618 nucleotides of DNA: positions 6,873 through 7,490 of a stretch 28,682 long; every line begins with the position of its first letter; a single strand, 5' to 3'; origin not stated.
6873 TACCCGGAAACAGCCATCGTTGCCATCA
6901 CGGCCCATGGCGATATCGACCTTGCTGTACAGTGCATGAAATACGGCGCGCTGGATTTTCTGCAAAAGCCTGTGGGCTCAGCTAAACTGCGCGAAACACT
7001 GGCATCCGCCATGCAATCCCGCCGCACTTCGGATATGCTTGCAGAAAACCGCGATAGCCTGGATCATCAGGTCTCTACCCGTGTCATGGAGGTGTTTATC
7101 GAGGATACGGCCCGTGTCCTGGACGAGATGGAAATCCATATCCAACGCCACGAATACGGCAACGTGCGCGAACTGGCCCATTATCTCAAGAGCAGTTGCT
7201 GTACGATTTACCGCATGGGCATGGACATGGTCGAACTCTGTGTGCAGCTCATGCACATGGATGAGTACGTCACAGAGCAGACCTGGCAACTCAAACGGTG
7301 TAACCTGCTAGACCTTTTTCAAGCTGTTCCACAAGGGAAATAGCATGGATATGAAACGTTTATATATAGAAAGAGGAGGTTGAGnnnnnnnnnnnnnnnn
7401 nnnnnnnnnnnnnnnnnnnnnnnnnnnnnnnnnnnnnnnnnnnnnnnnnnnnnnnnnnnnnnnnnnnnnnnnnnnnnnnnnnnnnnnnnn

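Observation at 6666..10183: Unusual relay: REC-Hpt, CheV, sensor-less HK and REC-first hybrid HK translationally chained in one operon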

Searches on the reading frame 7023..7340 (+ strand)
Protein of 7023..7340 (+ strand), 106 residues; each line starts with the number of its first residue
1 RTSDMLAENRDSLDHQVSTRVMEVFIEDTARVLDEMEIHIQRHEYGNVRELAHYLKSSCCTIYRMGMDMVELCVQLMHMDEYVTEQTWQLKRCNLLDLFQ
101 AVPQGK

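Call 21: find_homologous_proteins(query=window:7023-7340:+, max_evalue=0.001)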
Query window:7023-7340:+: 1 candidates shared short words with the query, none scored E <= 0.001.

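Call 32: search_protein_representatives(protein=window:7023-7340:+)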
Query: 106 residues. Proteins with E-value up to 0.001 (for the whole library): 3; up to 1e-10: 1; up to 1e-30: 1. The best 3 are listed.
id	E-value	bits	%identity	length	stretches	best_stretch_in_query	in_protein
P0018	3.3e-65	232.5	100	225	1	1-106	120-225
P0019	1.3e-09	54.1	30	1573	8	55-89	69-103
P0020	4.3e-04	36.5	29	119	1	14-91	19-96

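Call 40: search_protein_families(library=pfam, proteins=[P0020, window:7023-7340:+], max_evalue=0.1)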
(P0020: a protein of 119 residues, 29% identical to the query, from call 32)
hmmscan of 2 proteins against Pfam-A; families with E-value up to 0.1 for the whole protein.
P0020 (119 aa): 3 families
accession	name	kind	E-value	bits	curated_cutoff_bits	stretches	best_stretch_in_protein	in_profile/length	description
PF01627.28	Hpt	-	1.8e-14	54.1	24.6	1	25-110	1-82/84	Hpt domain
PF17448.7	YqaH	-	0.0035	18.1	31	1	31-83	18-71/88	Uncharacterized YqaH-like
PF24531.2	ANC1_spectrin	-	0.094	13.6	27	0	77-112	53-88/95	Nuclear anchorage protein 1, spectrin repeat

window:7023-7340:+ (106 aa): 1 family
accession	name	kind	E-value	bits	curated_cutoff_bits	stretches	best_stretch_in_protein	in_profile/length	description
PF01627.28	Hpt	-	2.7e-05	24.8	24.6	1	21-78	2-57/84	Hpt domain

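Call 55: search_solved_structures(query=A3, max_evalue=1, show_alignments=5)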
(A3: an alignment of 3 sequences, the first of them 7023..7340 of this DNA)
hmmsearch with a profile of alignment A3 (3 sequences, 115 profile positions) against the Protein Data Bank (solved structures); distinct sequences matched with E-value up to 1: 26.
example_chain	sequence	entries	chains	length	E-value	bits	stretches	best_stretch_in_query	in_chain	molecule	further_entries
8rqj_B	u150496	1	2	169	5.1e-09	39.4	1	15-85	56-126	HPt domain-containing protein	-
8pbw_B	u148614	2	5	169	5.1e-09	39.4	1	15-85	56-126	HPt domain-containing protein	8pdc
4g78_A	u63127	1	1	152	4.5e-08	36.3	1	9-78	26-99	Histidine phosphotransfer protein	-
8rqg_B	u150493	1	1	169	2.5e-07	33.9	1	15-85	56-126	Histidine-containing phosphotransfer protein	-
7c1i_A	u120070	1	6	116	2.9e-07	33.8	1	14-98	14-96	Histidine kinase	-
1qsp_A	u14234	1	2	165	8.9e-06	29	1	18-106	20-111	YPD1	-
1oxb_A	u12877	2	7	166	9e-06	28.9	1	18-106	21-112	Ypd1p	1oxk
2r25_A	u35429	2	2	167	9.1e-06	28.9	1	18-105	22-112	Phosphorelay intermediate protein YPD1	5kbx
1c03_A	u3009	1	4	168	9.3e-06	28.9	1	18-105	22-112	HYPOTHETICAL PROTEIN YDL235C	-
1c02_A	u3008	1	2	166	1.3e-05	28.4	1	18-105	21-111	PHOSPHOTRANSFERASE YPD1P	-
3us6_A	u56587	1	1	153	1.3e-05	28.4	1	21-85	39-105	Histidine-containing Phosphotransfer Protein type 1, MtHPt1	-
6m7w_A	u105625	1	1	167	3.7e-05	27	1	18-105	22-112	Phosphorelay intermediate protein YPD1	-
9h6e_C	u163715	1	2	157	4e-05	26.9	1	21-78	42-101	Histidine-containing phosphotransfer protein 1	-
4euk_B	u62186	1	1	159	4.2e-05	26.8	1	21-78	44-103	Histidine-containing phosphotransfer protein 1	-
6ff6_A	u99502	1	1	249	4.5e-05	26.7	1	30-87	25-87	BRIC1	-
3myf_A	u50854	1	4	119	0.008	19.4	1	7-74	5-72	Sensor protein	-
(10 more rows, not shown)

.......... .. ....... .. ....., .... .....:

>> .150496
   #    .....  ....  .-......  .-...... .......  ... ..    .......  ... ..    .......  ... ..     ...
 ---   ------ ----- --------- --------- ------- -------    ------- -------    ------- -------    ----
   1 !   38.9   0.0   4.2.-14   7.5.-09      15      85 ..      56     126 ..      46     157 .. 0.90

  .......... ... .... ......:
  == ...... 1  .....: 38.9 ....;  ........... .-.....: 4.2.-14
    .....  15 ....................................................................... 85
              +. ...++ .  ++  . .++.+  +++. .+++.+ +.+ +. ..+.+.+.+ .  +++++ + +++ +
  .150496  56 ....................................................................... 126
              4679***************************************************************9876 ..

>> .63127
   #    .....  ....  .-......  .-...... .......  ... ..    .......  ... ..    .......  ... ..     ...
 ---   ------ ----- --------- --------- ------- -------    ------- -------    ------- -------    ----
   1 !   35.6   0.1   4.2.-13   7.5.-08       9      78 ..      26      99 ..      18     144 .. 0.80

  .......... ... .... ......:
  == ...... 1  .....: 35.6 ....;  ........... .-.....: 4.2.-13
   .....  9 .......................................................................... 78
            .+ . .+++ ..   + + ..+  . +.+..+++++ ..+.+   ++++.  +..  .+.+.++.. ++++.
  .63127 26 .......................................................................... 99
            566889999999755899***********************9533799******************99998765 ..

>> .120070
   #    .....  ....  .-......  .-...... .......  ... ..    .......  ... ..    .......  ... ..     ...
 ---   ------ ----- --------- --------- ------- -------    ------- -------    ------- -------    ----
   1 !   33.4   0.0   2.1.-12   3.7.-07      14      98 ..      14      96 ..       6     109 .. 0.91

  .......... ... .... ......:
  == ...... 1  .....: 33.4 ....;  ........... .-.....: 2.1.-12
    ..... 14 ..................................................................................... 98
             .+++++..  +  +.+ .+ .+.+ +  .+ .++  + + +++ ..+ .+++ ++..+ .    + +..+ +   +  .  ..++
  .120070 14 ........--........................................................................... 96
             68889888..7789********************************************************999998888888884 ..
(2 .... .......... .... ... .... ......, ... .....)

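Call 56: search_solved_structures(query=window:7023-7340:+, max_evalue=10, show_alignments=4)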
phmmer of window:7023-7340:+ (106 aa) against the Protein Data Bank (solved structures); distinct sequences matched with E-value up to 10: 3.
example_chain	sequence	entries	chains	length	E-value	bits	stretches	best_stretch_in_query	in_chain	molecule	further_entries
8rqj_B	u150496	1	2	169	0.26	14.7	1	8-63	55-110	HPt domain-containing protein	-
8pbw_B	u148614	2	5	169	0.26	14.7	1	8-63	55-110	HPt domain-containing protein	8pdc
8a3k_UNK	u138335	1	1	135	9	9.8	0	50-92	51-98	sc-apCC-4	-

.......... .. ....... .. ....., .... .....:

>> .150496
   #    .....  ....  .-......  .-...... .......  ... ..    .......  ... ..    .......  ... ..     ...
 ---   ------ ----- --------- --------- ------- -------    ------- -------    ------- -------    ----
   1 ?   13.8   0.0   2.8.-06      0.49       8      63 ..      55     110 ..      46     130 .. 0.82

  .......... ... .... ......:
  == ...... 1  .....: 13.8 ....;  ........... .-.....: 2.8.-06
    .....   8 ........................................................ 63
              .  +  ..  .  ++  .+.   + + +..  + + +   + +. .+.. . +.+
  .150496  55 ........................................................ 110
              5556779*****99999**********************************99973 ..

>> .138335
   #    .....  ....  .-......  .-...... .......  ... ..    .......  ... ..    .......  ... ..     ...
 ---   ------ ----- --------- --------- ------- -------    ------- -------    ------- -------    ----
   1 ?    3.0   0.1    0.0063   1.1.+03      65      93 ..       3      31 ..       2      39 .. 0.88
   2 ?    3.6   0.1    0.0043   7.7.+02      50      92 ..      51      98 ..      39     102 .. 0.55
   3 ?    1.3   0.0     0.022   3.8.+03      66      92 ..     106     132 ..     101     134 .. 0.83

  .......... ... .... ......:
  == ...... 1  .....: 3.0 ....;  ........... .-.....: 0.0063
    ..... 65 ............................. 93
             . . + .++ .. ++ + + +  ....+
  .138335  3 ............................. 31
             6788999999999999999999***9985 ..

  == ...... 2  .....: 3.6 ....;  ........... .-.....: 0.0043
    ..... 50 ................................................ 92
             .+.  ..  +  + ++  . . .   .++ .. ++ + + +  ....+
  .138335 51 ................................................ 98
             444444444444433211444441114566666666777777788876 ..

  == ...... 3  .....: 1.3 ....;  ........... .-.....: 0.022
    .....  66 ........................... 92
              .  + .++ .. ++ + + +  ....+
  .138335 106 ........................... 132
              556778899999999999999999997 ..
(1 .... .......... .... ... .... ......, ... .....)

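Call 67: predict_structure(protein=window:7023-7340:+)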
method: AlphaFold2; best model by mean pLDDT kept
length: 106 residues; sequences in the alignment: 1
mean_pLDDT: 75.7   pTM: 0.65
mean pLDDT of the five models: 75.7, 54.3, 47.1, 45.1, 43.7
residues with pLDDT >= 90: 7; 70-90: 63; 50-70: 34; < 50: 2
segments of 3 or more residues with pLDDT < 50: none
pLDDT, mean of each block of 10 residues (from residue 1): 63 71 84 89 88 86 72 71 72 77 54
secondary structure, 60 per line:
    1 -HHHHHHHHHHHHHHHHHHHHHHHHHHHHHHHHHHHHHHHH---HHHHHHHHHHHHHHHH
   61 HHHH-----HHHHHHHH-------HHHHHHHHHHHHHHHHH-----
elements in order: H2-41 H45-64 H70-77 H85-101

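Call 70: fold_search(model_id=the predicted structure, library=pdb)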
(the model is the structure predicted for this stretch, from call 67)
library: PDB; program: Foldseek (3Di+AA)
matches with E <= 10: 392; with E <= 0.001: 0
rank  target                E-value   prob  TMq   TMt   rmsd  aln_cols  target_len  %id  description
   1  7c1i_A                2.0e-01  0.99  0.63  0.59   5.6       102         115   16  Crystal structure of histidine-containing phosphotransfer protein B (HptB) from Pseudomonas aeruginosa PAO1 (released 2020-11-04)
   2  8pbw_B                2.8e-01  0.93  0.53  0.44   5.6       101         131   17  Histidine-containing phosphotransfer protein from Chaetomium thermophilum (released 2024-07-03)
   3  8rqj_B                3.0e-01  0.91  0.51  0.43   5.5       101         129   18  Histidine-containing phosphotransfer protein from Chaetomium termophilum mutant R158A (released 2024-07-03)
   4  3l8r_A                3.1e-01  0.82  0.46  0.47  12.4        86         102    9  The crystal structure of PtcA from S. mutans (released 2010-01-12)
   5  8pbw_A                3.5e-01  0.91  0.51  0.42   5.5        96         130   17  Histidine-containing phosphotransfer protein from Chaetomium thermophilum (released 2024-07-03)
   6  3myf_D                4.2e-01  0.87  0.49  0.46   3.9        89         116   11  The Crystal Structure of the HPT domain from the Hpt Sensor Hybrid Histidine Kinase from Shewanella to 1.80A (released 2010-05-26)
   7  7t2y_A                5.3e-01  0.47  0.41  0.42   5.5       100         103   15  X-ray structure of a designed cold unfolding four helix bundle (released 2022-03-02)
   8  7dmf                  6.3e-01  0.82  0.55  0.35   3.6        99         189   12  A de novo protein that rigidly extends the structure of tVHS-like domain in tepsin with a new designed domain (released 2021-12-08)
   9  8pbw_C                6.6e-01  0.82  0.51  0.42   5.4        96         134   17  Histidine-containing phosphotransfer protein from Chaetomium thermophilum (released 2024-07-03)
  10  3myf_A                7.0e-01  0.72  0.50  0.46   5.7        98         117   10  The Crystal Structure of the HPT domain from the Hpt Sensor Hybrid Histidine Kinase from Shewanella to 1.80A (released 2010-05-26)
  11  9n22_K                7.4e-01  0.51  0.43  0.23  13.3       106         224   11  Y20S (Sec18-Sec17-Sec9-Sso1-Snc1) EDTA - Class 2 (released 2025-10-01)
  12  7p46_F                8.4e-01  0.60  0.50  0.20  10.4       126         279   13  Crystal Structure of Xanthomonas campestris Tryptophan 2,3-dioxygenase (TDO) (released 2021-10-06)
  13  3bk9_H                8.8e-01  0.54  0.49  0.21  10.9       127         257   12  H55A mutant of tryptophan 2,3-dioxygenase from Xanthomonas campestris (released 2008-09-30)
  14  9jfu_R                1.1e+00  0.44  0.44  0.17   6.0       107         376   17  Cryo-EM structure of inactive GPR4 with NE52-QQ57 (released 2025-04-23)
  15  7p46_G                1.1e+00  0.35  0.42  0.17  11.2       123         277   15  Crystal Structure of Xanthomonas campestris Tryptophan 2,3-dioxygenase (TDO) (released 2021-10-06)
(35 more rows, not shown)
